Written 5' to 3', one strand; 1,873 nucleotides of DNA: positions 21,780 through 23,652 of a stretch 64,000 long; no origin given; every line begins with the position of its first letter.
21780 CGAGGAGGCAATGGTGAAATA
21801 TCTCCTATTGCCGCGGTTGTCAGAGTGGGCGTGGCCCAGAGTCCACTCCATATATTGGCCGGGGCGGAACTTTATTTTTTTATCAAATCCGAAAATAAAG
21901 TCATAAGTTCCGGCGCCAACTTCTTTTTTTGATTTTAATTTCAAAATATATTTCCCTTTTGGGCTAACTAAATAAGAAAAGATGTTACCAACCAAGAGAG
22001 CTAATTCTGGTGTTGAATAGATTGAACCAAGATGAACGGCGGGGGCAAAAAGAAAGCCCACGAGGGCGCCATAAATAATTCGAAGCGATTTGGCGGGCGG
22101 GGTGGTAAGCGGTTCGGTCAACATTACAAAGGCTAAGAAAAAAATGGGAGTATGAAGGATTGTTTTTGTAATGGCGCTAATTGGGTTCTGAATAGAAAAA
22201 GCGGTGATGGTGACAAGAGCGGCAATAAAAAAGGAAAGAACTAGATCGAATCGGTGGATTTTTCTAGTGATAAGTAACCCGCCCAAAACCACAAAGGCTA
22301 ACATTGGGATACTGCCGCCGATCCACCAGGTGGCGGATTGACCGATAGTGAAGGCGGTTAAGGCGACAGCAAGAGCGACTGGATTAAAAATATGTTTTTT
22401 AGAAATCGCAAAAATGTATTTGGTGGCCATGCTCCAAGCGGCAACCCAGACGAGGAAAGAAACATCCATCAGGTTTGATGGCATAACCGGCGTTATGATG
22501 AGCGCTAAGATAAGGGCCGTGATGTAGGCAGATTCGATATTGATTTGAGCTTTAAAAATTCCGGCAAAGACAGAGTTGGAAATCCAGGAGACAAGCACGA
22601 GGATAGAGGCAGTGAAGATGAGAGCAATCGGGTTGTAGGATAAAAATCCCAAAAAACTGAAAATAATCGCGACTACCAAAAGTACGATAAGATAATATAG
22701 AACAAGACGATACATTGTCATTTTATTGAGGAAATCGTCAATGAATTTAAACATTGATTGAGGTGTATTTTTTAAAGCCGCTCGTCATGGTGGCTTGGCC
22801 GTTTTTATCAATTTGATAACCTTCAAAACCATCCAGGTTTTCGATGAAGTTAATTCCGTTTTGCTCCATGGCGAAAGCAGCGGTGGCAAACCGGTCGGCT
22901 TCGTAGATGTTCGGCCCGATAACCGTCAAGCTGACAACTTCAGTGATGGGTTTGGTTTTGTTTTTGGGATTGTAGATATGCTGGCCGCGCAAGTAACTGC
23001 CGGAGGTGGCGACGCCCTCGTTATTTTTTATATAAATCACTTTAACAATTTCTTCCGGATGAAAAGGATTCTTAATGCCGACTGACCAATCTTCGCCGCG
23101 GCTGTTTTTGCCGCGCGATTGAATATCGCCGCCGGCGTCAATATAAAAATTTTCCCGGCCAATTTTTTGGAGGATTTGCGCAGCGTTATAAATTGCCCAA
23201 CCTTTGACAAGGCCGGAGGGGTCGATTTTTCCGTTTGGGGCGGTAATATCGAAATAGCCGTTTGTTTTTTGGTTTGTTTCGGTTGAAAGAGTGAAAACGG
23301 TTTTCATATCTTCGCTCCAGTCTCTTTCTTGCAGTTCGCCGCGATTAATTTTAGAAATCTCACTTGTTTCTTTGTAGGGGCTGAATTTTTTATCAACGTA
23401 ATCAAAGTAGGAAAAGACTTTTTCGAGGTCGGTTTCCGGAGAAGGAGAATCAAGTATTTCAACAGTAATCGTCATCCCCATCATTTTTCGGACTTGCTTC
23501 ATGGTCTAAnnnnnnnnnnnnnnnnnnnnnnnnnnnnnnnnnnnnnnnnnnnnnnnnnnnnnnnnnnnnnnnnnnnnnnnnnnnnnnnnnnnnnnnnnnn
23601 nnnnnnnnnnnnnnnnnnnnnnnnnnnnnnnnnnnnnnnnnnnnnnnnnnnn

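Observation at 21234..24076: Extracytoplasmic flavinylation electron-transfer module in an organism otherwise lacking respiratory genes in this window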

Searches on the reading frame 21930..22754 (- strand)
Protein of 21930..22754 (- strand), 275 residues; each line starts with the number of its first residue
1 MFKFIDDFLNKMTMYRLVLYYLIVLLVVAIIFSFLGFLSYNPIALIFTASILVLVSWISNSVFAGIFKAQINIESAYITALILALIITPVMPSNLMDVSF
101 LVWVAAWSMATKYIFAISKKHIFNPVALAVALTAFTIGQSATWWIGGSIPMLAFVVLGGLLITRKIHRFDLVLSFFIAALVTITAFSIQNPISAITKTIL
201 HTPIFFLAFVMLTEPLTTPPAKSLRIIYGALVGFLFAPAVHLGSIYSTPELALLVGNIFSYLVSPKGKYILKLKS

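Call 19: search_solved_structures(query=A2, max_evalue=1, show_alignments=4)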
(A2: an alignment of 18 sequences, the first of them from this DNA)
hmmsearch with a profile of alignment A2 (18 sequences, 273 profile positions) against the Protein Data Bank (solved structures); distinct sequences matched with E-value up to 1: 1.
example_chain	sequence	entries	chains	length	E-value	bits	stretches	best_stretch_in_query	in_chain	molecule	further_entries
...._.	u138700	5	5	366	0.0009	22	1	155-250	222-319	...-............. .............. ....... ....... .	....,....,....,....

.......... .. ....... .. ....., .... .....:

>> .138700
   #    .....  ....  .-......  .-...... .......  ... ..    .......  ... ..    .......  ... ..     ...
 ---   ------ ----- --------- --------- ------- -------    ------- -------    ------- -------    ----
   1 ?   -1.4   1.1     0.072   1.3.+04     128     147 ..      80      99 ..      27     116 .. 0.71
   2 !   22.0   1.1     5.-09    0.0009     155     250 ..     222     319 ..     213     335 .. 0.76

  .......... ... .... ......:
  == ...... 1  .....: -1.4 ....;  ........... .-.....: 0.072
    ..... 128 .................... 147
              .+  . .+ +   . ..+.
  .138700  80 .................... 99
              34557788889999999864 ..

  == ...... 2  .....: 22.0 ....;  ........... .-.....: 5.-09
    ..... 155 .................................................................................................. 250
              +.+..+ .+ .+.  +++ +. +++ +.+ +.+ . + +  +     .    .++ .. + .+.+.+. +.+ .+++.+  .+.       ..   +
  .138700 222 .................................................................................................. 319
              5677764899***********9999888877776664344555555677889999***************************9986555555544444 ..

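Call 20: search_protein_representatives(protein=window:21930-22754:-)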
Query: 275 residues. Proteins with E-value up to 0.001 (for the whole library): 1475; up to 1e-10: 791; up to 1e-30: 372. The best 150 are listed.
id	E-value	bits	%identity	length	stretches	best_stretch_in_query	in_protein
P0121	6.1e-86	304.6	56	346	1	1-274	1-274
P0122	5.3e-80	285.2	52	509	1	1-274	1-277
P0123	8.4e-79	281.2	53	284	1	1-274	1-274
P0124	2.3e-77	276.5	54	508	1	3-274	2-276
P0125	1.9e-70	253.9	48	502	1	2-274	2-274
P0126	2.3e-70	253.6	50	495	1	1-273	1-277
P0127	3.4e-70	253.0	49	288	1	4-274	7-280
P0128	4.1e-70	252.8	51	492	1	1-273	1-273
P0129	7.4e-70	251.9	48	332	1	2-274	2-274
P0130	1.4e-68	247.8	49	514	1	2-274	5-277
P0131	1.0e-67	244.9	56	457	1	3-274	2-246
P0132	3.9e-67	243.0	49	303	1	1-273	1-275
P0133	1.5e-66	241.1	50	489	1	3-274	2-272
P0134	1.7e-66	240.9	50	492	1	14-274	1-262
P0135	3.9e-66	239.7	50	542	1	2-275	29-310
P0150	6.7e-60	219.3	41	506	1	1-273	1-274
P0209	2.4e-48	181.4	39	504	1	3-274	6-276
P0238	4.1e-45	170.8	37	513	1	2-273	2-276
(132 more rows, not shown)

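Call 42: predict_structure(alignment_id=A2)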
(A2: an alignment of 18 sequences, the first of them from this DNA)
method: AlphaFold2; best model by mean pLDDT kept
length: 272 residues; sequences in the alignment: 18
mean_pLDDT: 79.3   pTM: 0.78
mean pLDDT of the five models: 79.3, 78.4, 77.0, 75.6, 72.9
residues with pLDDT >= 90: 49; 70-90: 165; 50-70: 44; < 50: 14
segments of 3 or more residues with pLDDT < 50: 241-247, 266-272
pLDDT, mean of each block of 10 residues (from residue 1): 76 84 93 90 94 94 84 85 88 87 87 65 66 66 71 88 86 90 81 80 81 74 87 74 52 74 53 28
secondary structure, 60 per line:
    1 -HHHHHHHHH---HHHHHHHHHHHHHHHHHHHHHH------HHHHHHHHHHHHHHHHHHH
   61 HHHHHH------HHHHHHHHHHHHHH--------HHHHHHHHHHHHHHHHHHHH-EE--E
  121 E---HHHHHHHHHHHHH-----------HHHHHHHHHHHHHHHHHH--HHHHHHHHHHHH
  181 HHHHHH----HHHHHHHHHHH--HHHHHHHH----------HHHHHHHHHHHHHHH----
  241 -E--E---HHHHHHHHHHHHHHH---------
elements in order: H2-10 H14-35 H42-66 H73-86 H95-114 H125-137 H149-166 H169-186 H191-201 H204-211 H222-236 H249-263

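Call 46: fold_search(model_id=the predicted structure, library=pdb)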
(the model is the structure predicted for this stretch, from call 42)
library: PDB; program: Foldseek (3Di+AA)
matches with E <= 10: 201; with E <= 0.001: 14
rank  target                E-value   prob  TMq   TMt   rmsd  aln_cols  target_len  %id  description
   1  9eri_D                1.5e-05  1.00  0.66  0.58   7.3       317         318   17  Cryo-EM structure of sodium pumping Rnf complex from Acetobacterium woodii bound to NADH (released 2025-03-05)
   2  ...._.                6.4e-05  1.00  0.66  0.52   6.6       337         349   13  Cryo-EM structure of the nitrogen-fixation associated NADH:ferredoxin oxidoreductase RNF from Azotobacter vinelandii (released 2023-11-01)
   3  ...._D                9.1e-05  1.00  0.71  0.64   5.5       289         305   18  Cryo-EM structure of the NADH:ferredoxin oxidoreductase RNF from Azotobacter vinelandii, dithionite reduced (released 2024-06-26)
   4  9uuu_B                1.0e-04  1.00  0.56  0.41   6.0       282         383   17  Cryo-EM structure of Na+-translocating NADH-ubiquinone oxidoreductase from Vibrio cholerae reduced by NADH (released 2025-06-25)
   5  9ud3_B                1.1e-04  1.00  0.56  0.41   5.9       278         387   16  Cryo-EM structure of Na+-translocating NADH-ubiquinone oxidoreductase NqrB-T236Y mutant from Vibrio cholerae (released 2025-06-25)
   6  7xk6_B                1.8e-04  1.00  0.58  0.40   6.0       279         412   16  Cryo-EM structure of Na+-pumping NADH-ubiquinone oxidoreductase from Vibrio cholerae, with aurachin D-42 (released 2022-07-20)
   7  8a1x_B                1.8e-04  1.00  0.57  0.41   6.1       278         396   17  Sodium pumping NADH-quinone oxidoreductase with inhibitor DQA (released 2023-06-14)
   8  9lrr_B                1.8e-04  1.00  0.55  0.38   6.3       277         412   17  Cryo-EM structure of Na+-translocating NADH-ubiquinone oxidoreductase NqrB-G141A mutant from Vibrio cholerae with boun (released 2025-04-23)
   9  7xk3_B                2.2e-04  1.00  0.55  0.40   5.9       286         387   16  Cryo-EM structure of Na+-pumping NADH-ubiquinone oxidoreductase from Vibrio cholerae, state 1 (released 2022-07-20)
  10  8ad0_B                3.3e-04  1.00  0.57  0.42   6.0       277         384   18  X-ray structure of Na+-NQR from Vibrio cholerae in different conformation at 3.1 A (released 2023-07-12)
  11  8a1t_B                4.3e-04  1.00  0.57  0.41   5.8       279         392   18  Sodium pumping NADH-quinone oxidoreductase (released 2023-06-14)
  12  7zc6_D                4.5e-04  1.00  0.68  0.62   6.3       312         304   17  Na+ - translocating ferredoxin: NAD+ reductase (Rnf) of C. tetanomorphum (released 2022-09-28)
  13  8evu_B                5.3e-04  1.00  0.56  0.39   6.2       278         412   17  Cryo EM structure of Vibrio cholerae NQR (released 2022-11-16)
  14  8acw_B                8.0e-04  1.00  0.56  0.41   6.2       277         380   17  X-ray structure of Na+-NQR from Vibrio cholerae at 3.4 A resolution (released 2023-07-12)
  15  8a1v_B                1.2e-03  1.00  0.56  0.41   5.8       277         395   17  Sodium pumping NADH-quinone oxidoreductase with substrate Q2 (released 2023-06-14)
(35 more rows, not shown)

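Call 62: find_encoding_contigs(protein=P0238, flank=5000, max_places=2)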
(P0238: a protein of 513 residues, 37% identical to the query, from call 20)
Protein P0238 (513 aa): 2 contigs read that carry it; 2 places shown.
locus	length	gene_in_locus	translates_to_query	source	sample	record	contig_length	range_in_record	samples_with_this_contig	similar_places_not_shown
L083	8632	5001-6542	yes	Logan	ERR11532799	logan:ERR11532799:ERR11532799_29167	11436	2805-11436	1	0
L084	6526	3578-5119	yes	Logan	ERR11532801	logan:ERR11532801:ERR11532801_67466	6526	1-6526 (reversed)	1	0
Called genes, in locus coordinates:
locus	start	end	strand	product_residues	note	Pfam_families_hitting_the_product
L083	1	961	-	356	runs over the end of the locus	PF01791:DeoC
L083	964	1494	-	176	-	-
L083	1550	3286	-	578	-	PF02518:HATPase_c (weak), PF13589:HATPase_c_3, PF01119:DNA_mis_repair, PF08676:MutL_C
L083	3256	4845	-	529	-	PF05192:MutS_III, PF05190:MutS_IV, PF00488:MutS_V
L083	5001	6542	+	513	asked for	PF00175:NAD_binding_1, PF08030:NAD_binding_6 (weak)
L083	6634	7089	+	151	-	PF01161:PBP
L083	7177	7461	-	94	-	-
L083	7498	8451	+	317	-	-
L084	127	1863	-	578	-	PF02518:HATPase_c (weak), PF13589:HATPase_c_3, PF01119:DNA_mis_repair, PF08676:MutL_C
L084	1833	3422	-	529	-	PF05192:MutS_III, PF05190:MutS_IV, PF00488:MutS_V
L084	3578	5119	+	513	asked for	PF00175:NAD_binding_1, PF08030:NAD_binding_6 (weak)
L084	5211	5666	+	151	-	PF01161:PBP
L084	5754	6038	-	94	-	-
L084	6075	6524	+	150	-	?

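Call 63: find_encoding_contigs(protein=P0209, flank=5000, max_places=2)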
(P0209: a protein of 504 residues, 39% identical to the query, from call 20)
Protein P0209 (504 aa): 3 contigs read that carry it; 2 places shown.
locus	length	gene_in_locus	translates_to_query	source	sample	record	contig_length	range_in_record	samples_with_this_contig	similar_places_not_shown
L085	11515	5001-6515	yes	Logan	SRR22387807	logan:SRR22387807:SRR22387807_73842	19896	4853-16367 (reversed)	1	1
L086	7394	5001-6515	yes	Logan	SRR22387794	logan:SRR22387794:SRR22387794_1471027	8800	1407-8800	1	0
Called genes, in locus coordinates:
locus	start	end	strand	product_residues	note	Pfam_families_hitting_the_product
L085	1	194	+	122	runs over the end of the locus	-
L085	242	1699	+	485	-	PF13567:DUF4131 (weak), PF03772:Competence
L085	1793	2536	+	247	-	PF20772:TACO1_YebC_N, PF01709:Transcrip_reg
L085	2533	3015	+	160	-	PF02075:RuvC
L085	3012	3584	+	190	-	PF01330:RuvA_N, PF00633:HHH (faint), PF14520:HHH_5, PF07499:RuvA_C (weak)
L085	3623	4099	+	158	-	-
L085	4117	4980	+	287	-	PF02424:ApbE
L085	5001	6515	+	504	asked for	PF03116:NQR2_RnfD_RnfE (faint), PF00175:NAD_binding_1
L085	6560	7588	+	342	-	PF05496:RuvB_N, PF13191:AAA_16 (faint), PF00004:AAA, PF07728:AAA_5, PF17864:AAA_lid_4, PF05491:WHD_RuvB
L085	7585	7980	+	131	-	-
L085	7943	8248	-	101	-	-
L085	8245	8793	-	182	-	PF04350:PilO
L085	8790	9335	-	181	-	-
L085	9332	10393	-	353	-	PF11104:PilM_2, PF06723:MreB_Mbl (faint), PF14450:FtsA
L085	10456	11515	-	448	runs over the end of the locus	PF14341:PilX_N (weak)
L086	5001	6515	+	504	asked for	PF03116:NQR2_RnfD_RnfE (faint), PF00175:NAD_binding_1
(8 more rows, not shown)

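Call 64: find_encoding_contigs(protein=P0150, flank=5000, max_places=2)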
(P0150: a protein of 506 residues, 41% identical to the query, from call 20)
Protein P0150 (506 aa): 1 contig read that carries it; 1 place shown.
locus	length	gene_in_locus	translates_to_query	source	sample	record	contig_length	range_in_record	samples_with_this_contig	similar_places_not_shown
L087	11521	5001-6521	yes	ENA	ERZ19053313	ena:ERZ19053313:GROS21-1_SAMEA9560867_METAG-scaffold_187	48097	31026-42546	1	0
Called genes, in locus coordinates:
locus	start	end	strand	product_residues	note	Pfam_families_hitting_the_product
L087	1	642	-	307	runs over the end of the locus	PF01118:Semialdhyde_dh (weak), PF22698:Semialdhyde_dhC_1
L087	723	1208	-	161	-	PF00380:Ribosomal_S9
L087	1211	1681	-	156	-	PF00572:Ribosomal_L13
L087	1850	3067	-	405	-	PF00083:Sugar_tr, PF07690:MFS_1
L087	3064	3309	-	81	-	-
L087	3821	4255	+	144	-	PF04205:FMN_bind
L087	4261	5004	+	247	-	PF02424:ApbE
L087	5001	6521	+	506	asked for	PF03116:NQR2_RnfD_RnfE (weak), PF00175:NAD_binding_1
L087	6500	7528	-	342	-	-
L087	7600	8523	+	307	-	PF00135:COesterase, PF20434:BD-FAE, PF07859:Abhydrolase_3, PF01738:DLH (faint), PF00326:Peptidase_S9 (weak)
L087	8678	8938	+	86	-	PF11154:DUF2934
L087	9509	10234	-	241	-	-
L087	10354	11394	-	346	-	PF01734:Patatin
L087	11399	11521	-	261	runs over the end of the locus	PF00106:adh_short, PF08659:KR, PF23441:SDR (faint), PF13561:adh_short_C2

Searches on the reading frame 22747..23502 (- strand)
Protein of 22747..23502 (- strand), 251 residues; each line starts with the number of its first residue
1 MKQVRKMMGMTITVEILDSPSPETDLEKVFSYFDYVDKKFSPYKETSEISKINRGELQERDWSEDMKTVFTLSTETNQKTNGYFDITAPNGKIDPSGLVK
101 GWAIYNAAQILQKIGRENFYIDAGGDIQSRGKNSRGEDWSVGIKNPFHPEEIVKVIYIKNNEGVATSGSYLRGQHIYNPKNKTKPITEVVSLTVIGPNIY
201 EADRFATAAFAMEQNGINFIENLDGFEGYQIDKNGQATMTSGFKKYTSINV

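Call 3: search_protein_families(library=pfam, proteins=[window:22747-23502:-], max_evalue=0.01)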
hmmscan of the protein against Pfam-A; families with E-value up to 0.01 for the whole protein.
window:22747-23502:- (251 aa): 1 family
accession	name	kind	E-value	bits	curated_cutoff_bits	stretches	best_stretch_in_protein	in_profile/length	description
PF02424.20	ApbE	-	6.5e-42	144.3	25.6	2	92-224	125-259/266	ApbE family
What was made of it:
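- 22747..23502 (-): Gene for a compact, leaderless ApbE (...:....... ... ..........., 251 aa). Pfam ApbE E 6.5e-42 (call 3).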

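Call 4: search_protein_families(library=ncbifam, proteins=[window:22747-23502:-], max_evalue=0.01)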
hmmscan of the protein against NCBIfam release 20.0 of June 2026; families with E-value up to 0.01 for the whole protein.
window:22747-23502:- (251 aa): 1 family
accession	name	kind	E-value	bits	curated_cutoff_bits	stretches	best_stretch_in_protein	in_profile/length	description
NF007774.0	PRK10461.1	equivalog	7.7e-22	77.6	498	2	93-241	181-340/351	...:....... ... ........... ApbE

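Call 53: search_solved_structures(query=window:22747-23502:-, max_evalue=0.00001, show_alignments=1)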
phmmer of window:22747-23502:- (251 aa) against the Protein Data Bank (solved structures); distinct sequences matched with E-value up to 0.00001: 9.
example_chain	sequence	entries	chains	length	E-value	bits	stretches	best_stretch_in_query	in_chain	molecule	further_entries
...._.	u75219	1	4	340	7.7e-22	81.1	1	67-240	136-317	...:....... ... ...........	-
2o18_A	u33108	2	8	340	2.8e-21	79.2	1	67-240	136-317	Thiamine biosynthesis lipoprotein apbE | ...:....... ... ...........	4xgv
4xgx_A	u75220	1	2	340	5e-20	75.1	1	67-240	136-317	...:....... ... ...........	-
3pnd_A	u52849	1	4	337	3.5e-18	69.1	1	88-240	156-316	Thiamine biosynthesis lipoprotein ApbE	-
6nxi_A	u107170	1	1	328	1.1e-15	60.9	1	89-218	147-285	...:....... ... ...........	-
6nxj_A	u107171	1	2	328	1.6e-14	57.1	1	89-218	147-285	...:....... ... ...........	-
7esa_A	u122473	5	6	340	3.6e-14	55.9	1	92-245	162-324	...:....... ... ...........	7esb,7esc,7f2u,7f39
1vrm_A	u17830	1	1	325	1.5e-12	50.7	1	89-213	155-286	hypothetical protein TM1553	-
5mgy_H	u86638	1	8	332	5.5e-11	45.5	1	66-246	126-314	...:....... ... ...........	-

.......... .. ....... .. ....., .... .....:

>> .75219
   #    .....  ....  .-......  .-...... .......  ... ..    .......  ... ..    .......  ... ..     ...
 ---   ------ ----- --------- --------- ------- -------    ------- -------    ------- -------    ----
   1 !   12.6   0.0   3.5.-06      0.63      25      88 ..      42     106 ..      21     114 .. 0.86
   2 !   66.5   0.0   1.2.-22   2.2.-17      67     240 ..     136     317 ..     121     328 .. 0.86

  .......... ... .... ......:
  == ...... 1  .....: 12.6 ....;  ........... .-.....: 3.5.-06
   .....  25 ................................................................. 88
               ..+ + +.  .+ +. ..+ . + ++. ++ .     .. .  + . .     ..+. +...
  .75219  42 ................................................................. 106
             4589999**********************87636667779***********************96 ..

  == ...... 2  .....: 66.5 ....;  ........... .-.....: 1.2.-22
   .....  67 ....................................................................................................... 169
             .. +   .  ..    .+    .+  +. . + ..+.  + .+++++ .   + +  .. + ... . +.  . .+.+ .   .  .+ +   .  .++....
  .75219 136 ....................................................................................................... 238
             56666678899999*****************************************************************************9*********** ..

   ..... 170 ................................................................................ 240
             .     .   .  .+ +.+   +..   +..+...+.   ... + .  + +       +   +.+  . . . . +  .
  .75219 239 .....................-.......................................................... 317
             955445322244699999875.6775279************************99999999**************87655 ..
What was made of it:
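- On ApbE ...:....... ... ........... (PF02424): The alignment to E. coli ApbE/Ftp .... covers TSGSY, the conserved His (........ against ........) and EAD...T (call 53).
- The ApbE retains the hallmark motifs aligned to solved FMN transferases (call 53).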
